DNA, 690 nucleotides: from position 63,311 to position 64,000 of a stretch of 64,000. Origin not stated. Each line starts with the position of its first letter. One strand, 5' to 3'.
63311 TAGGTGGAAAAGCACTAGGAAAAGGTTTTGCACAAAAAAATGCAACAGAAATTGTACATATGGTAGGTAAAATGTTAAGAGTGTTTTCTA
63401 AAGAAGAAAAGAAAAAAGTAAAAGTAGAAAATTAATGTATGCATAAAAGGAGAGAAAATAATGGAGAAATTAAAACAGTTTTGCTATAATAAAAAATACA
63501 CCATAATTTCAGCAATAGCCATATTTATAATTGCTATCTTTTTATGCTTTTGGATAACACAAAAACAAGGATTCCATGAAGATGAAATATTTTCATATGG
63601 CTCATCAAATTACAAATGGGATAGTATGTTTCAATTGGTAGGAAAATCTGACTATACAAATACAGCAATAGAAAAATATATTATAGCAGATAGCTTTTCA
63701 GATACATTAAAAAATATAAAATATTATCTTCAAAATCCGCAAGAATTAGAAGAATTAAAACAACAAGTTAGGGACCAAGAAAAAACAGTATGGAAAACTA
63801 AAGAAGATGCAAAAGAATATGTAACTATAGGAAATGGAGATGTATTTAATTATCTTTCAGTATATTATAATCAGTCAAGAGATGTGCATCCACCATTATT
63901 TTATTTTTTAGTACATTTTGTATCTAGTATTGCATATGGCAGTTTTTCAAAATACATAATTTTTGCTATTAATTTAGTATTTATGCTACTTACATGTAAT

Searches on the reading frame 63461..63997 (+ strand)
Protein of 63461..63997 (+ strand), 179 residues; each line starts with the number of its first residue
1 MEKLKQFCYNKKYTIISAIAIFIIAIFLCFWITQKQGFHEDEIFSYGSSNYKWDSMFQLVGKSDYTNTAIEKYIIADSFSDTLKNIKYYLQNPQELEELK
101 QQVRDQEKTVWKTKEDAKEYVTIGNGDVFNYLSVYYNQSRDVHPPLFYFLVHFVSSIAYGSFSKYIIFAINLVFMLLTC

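Call 7: search_protein_families(library=pfam, proteins=[window:63461-63997:+], max_evalue=0.01)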
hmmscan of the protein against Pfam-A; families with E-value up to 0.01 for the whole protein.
window:63461-63997:+ (179 aa): 1 family
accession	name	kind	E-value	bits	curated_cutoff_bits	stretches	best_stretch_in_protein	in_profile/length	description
PF16987.10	KIX_2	-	0.0097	16.2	25.6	0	77-122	18-63/83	KIX domain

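Call 8: search_protein_families(library=ncbifam, proteins=[window:63461-63997:+], max_evalue=0.01)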
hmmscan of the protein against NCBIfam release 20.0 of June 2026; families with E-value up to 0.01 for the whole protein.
window:63461-63997:+ (179 aa): 1 family
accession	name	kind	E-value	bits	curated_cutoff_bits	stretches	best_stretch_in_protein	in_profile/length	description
NF052383.1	ATPase_KamC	equivalog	0.0014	17.5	300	1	14-127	80-190/508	lysine 5,6-aminomutase reactivase ATPase KamC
